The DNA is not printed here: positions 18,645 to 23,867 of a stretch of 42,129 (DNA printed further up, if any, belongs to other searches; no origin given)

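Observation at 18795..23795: A ~1640-aa secretin with six AMIN-like modules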

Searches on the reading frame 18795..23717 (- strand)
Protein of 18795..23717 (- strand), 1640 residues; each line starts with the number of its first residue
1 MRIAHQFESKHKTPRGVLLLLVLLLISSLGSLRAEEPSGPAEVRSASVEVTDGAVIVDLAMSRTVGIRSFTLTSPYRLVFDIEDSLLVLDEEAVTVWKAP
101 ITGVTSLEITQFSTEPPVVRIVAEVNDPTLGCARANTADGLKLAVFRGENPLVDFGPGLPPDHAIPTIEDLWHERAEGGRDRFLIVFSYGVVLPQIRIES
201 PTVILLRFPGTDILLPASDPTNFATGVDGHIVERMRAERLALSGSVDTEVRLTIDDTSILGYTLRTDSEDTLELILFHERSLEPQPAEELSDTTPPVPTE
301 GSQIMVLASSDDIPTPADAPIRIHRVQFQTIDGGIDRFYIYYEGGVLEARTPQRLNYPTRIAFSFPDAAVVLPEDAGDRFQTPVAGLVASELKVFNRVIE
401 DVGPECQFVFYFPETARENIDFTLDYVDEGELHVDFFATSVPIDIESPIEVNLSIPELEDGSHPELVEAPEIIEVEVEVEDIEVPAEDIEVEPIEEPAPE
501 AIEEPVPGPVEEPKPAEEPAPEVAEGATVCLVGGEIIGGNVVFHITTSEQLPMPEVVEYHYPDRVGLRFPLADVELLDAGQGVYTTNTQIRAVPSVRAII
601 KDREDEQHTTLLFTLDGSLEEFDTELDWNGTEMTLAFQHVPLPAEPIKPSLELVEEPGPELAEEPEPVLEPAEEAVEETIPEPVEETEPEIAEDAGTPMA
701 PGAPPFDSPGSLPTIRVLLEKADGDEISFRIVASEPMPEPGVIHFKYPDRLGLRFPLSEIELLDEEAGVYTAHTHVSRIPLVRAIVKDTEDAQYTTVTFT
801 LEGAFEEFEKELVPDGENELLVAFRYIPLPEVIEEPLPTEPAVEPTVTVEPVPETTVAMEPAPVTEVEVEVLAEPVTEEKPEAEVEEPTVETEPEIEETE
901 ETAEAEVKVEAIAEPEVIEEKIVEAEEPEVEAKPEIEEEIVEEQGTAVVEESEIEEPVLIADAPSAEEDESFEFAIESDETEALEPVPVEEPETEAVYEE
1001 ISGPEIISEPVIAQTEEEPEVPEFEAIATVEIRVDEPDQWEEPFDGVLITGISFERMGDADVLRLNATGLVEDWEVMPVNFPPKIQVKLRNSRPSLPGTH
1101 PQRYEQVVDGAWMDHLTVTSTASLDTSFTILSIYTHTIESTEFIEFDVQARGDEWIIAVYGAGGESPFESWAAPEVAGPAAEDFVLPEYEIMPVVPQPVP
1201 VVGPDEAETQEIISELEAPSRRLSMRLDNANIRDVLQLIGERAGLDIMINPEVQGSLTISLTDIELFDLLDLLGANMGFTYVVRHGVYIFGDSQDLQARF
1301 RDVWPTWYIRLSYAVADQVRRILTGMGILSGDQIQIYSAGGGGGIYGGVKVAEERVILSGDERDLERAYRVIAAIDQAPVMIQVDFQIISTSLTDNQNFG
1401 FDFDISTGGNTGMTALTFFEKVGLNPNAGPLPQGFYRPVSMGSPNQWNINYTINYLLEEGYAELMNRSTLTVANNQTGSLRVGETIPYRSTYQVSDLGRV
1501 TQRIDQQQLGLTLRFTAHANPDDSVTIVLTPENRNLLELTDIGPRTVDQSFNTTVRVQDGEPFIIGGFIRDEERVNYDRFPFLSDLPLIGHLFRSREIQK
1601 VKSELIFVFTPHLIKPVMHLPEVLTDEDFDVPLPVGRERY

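Call 4: search_protein_families(library=pfam, proteins=[window:18795-23717:-], max_evalue=1)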
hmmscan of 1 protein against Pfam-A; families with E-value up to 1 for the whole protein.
window:18795-23717:- (1640 aa): 4 families
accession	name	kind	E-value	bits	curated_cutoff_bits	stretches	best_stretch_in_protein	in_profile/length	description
PF00263.26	Secretin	-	8.1e-35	120.3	27.5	1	1458-1615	4-169/169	Bacterial type II and III secretion system protein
PF11741.13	AMIN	-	3.8e-08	33.8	20.5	1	51-125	7-78/101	AMIN domain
PF03958.22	Secretin_N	-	0.00067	20.3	28.2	1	1308-1379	3-67/69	Bacterial type II/III secretion system short domain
PF21305.2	type_II_gspD_N0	-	0.0032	17.7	27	1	1227-1268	3-48/71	GspD-like, N0 domain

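Call 5: search_protein_families(library=ncbifam, proteins=[window:18795-23717:-], max_evalue=1)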
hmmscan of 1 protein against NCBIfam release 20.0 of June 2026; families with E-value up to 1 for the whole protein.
window:18795-23717:- (1640 aa): 8 families
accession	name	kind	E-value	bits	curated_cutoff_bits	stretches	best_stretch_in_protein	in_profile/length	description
TIGR02515.1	IV_pilus_PilQ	subfamily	2.6e-36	125.5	284.35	1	1221-1615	2-428/428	type IV pilus secretin PilQ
TIGR02517.1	type_II_gspD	equivalog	3.9e-36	124.7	351.35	2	1356-1615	312-591/600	type II secretion system secretin GspD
TIGR02519.1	pilus_MshL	equivalog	1.3e-23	83.5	250.2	1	1382-1614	37-290/290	pilus (MSHA type) biogenesis protein MshL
TIGR02516.1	type_III_yscC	equivalog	2e-21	76.1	238.45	2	1355-1615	209-462/463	type III secretion system outer membrane ring subunit SctC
NF010083.0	PRK13568.1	equivalog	2.6e-18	66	554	2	1365-1615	172-418/419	DNA uptake porin HofQ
NF011873.0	PRK15346.1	equivalog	1.7e-12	46.8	524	1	1541-1601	421-481/499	EscC/YscC/HrcC family type III secretion system outer membrane ring protein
NF042912.1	Amuc_1098_fam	equivalog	2.6e-12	45.6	750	1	1549-1616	731-798/805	Amuc_1098 family type IV pilus outer membrane protein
NF007851.2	PRK10560.1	exception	5.8e-10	38.5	598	2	1549-1615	344-410/412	DNA uptake porin HofQ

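Call 11: find_homologous_proteins(query=window:18795-23717:-, max_evalue=0.00001)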
Query window:18795-23717:- (1640 aa): 20 proteins with E <= 0.00001 among 8000 candidates.
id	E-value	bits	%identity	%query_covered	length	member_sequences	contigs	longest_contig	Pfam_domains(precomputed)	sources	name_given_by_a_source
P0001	0.0e+0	3618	100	100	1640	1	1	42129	PF11741.14,PF00263.27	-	-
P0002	0.0e+0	1808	57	53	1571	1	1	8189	PF21305.3,PF11741.14,PF00263.27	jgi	jgi:hypothetical protein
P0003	0.0e+0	1725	54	52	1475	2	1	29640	PF21305.3,PF11741.14,PF00263.27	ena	-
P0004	0.0e+0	1637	53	36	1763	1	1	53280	PF11741.14,PF00263.27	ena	-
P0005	0.0e+0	1567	50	54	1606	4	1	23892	PF21305.3,PF11741.14,PF00263.27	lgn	-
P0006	0.0e+0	1556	53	48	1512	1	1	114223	PF11741.14,PF00263.27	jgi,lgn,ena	-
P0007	0.0e+0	1547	53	44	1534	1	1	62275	PF11741.14,PF00263.27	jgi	-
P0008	0.0e+0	1515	49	100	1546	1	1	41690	PF11741.14,PF00263.27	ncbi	-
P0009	0.0e+0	1504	48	57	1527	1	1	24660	PF11741.14,PF00263.27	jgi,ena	-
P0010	0.0e+0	1500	55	38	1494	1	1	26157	PF11741.14,PF00263.27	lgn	-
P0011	0.0e+0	1485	56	38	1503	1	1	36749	PF11741.14,PF00263.27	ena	-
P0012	0.0e+0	1475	45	67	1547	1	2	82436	PF11741.14,PF00263.27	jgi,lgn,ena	-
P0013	0.0e+0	1427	46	100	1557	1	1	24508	PF11741.14,PF00263.27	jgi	jgi:type II secretory pathway component GspD/PulD (secretin)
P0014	0.0e+0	1380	55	37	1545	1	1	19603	PF11741.14,PF00263.27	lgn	-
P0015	0.0e+0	1372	46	51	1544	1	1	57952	PF11741.14,PF00263.27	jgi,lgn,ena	-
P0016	0.0e+0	1330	44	100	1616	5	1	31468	PF11741.14,PF00263.27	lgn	-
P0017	1.4e-15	74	21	24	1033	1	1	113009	PF21305.3,PF03958.23,PF11741.14,PF00263.27,PF07660.20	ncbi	ncbi:MAG: type IV pilus secretin PilQ [Desulfobacterales bacterium]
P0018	2.8e-10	56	21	24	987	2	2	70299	PF03958.23,PF11741.14,PF00263.27,PF07660.20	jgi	jgi:type IV pilus assembly protein PilQ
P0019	1.5e-9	54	26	13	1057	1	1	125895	PF03958.23,PF00263.27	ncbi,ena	-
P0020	3.5e-6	43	23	14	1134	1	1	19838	PF03958.23,PF00263.27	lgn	-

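Call 13: list_cluster_members(proteins=[P0008, P0013, P0002])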
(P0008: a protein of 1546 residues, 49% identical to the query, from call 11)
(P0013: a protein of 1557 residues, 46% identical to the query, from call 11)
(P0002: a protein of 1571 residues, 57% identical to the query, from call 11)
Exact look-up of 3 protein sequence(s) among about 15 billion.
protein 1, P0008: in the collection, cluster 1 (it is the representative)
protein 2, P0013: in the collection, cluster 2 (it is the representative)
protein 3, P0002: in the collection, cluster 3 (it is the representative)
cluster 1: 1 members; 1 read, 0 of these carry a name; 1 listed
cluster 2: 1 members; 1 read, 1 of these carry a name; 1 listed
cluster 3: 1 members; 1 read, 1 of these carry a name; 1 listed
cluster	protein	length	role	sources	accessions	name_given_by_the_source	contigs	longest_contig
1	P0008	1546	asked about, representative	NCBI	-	-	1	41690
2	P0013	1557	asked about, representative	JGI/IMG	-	type II secretory pathway component GspD/PulD (secretin)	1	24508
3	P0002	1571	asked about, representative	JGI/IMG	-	hypothetical protein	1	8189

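Call 14: find_related_loci(query=A1, collection=genome_contigs, flank=10000)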
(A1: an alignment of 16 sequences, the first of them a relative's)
Query A1 (1640 aa) in genome_contigs; peptide patterns used: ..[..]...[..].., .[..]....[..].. (x = any residue, [..] = any of these).
42 stretches matched a pattern; 9 encode a relative of the query (tblastn E <= 1e-3); 9 distinct loci.
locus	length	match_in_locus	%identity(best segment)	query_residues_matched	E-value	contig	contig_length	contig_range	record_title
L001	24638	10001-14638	49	1-1640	0e+0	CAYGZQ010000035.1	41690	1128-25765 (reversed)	MAG TPA_asm: uncultured Planctomycetota bacterium isolate ERP119294_co1_436 genome assembly, contig: NODE_968_length_416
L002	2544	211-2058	55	1009-1640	0e+0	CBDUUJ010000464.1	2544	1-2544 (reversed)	MAG TPA_asm: uncultured bacterium isolate SRR22302362_concoct_119 genome assembly, contig: ERZ25746724.39385, whole geno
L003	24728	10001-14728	57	1-1640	0e+0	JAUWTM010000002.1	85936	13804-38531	MAG: Planctomycetota bacterium isolate CSMAG_2580 CSMAG_2580_k127_5632330_length_85936_cov_26.0000, whole genome shotgun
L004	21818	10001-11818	53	1027-1640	0e+0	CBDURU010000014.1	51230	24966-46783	MAG TPA_asm: uncultured bacterium isolate SRR21487743_binner23_Refined_23 genome assembly, contig: ERZ25748485.95, whole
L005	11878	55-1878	53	1025-1640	0e+0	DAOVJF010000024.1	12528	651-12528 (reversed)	MAG TPA_asm: Planctomycetota bacterium isolate CSMAG_1386 CSMAG_1386_k141_2133875_length_12528_cov_11.0000, whole genome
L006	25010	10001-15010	48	1-1633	0e+0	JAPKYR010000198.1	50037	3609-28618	MAG: bacterium isolate LacPavin_0920_SED3_MAG_49_9 LacPavin_0920_SED3_scaffold_325700, whole genome shotgun sequence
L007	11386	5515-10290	44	1-1633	0e+0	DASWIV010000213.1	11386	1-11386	MAG TPA_asm: bacterium isolate SMAG_U2878 k141_2445674, whole genome shotgun sequence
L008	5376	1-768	70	1374-1632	1e-108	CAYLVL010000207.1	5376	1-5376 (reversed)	MAG TPA_asm: uncultured Planctomycetota bacterium isolate binchicken_co184_441 genome assembly, contig: NODE_32852_lengt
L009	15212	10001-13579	28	158-1616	7e-103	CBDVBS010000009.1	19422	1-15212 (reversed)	MAG TPA_asm: uncultured bacterium isolate SRR22302362_concoct_44 genome assembly, contig: ERZ25746724.1094, whole genome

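Call 55: search_protein_families(library=pfam, proteins=[P0017, P0018, P0019, P0020, P0016, P0004], max_evalue=0.1)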
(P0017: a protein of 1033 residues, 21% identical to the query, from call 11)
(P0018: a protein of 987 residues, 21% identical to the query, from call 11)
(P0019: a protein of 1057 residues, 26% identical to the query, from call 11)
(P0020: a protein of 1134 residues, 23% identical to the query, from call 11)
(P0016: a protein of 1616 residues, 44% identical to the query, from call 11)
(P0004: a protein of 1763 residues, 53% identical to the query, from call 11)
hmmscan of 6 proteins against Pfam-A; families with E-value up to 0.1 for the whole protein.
P0017 (1033 aa): 6 families
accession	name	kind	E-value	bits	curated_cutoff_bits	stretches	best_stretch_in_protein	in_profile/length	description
PF00263.26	Secretin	-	5e-49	166.6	27.5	1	873-1027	1-168/169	Bacterial type II and III secretion system protein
PF11741.13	AMIN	-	3.3e-17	62.9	20.5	2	234-323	7-99/101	AMIN domain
PF03958.22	Secretin_N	-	3e-11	43.8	28.2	1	737-799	1-68/69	Bacterial type II/III secretion system short domain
PF21305.2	type_II_gspD_N0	-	2.9e-08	33.9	27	1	636-691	1-59/71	GspD-like, N0 domain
PF07660.19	STN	-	2.4e-05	24.5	28.4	1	657-703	2-50/52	Secretin and TonB N terminus short domain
PF24837.1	AMIN-like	-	0.00098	19.7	27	0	215-266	76-127/129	AMIN-like domain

P0018 (987 aa): 6 families
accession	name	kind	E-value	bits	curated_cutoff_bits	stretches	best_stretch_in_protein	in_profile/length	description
PF00263.26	Secretin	-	2.4e-46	157.9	27.5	1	825-981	2-169/169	Bacterial type II and III secretion system protein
PF11741.13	AMIN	-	7.4e-15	55.3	20.5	2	215-286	8-81/101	AMIN domain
PF03958.22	Secretin_N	-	2.3e-10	40.9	28.2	1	683-737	5-66/69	Bacterial type II/III secretion system short domain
PF07660.19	STN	-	3.9e-10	39.8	28.4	1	606-652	1-50/52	Secretin and TonB N terminus short domain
PF21305.2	type_II_gspD_N0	-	4.7e-05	23.6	27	1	586-633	1-49/71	GspD-like, N0 domain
PF24837.1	AMIN-like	-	0.001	19.6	27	0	43-88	82-128/129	AMIN-like domain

P0019 (1057 aa): 4 families
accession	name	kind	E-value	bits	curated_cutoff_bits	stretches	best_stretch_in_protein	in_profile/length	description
PF03958.22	Secretin_N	-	2.7e-63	210.6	28.2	5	228-294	1-67/69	Bacterial type II/III secretion system short domain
PF00263.26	Secretin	-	9.4e-43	146.2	27.5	1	777-949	1-169/169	Bacterial type II and III secretion system protein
PF03927.19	NapD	-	0.041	14.4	28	0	440-475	27-62/76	NapD protein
PF08044.16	DUF1707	-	0.083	13.4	27.6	0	555-570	23-38/53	DUF1707 SHOCT-like domain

P0020 (1134 aa): 3 families
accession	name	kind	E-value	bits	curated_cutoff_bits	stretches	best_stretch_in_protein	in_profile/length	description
PF03958.22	Secretin_N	-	1.7e-65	217.6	28.2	6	468-562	1-68/69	Bacterial type II/III secretion system short domain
PF00263.26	Secretin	-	1.2e-43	149.1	27.5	1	859-1031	1-169/169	Bacterial type II and III secretion system protein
PF02983.19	Pro_Al_protease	-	0.029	14.8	23.4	0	432-456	30-54/59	Alpha-lytic protease prodomain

P0016 (1616 aa): 4 families
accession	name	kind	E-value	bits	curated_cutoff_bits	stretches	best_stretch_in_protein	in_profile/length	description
PF00263.26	Secretin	-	4.8e-36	124.3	27.5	1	1432-1589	4-169/169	Bacterial type II and III secretion system protein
PF11741.13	AMIN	-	1.2e-09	38.5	20.5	1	66-105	6-45/101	AMIN domain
PF21305.2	type_II_gspD_N0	-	6.5e-05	23.1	27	1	1211-1246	3-38/71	GspD-like, N0 domain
PF03958.22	Secretin_N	-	0.00018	22.1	28.2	1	1291-1359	3-67/69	Bacterial type II/III secretion system short domain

P0004 (1763 aa): 4 families
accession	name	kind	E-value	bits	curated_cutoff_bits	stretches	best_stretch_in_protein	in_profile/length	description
PF00263.26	Secretin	-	3.6e-37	128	27.5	1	1581-1737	4-168/169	Bacterial type II and III secretion system protein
PF11741.13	AMIN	-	2.7e-07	31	20.5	1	50-136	3-91/101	AMIN domain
PF03958.22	Secretin_N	-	0.0005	20.7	28.2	1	1440-1508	4-68/69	Bacterial type II/III secretion system short domain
PF21305.2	type_II_gspD_N0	-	0.0088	16.3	27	1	1358-1408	3-54/71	GspD-like, N0 domain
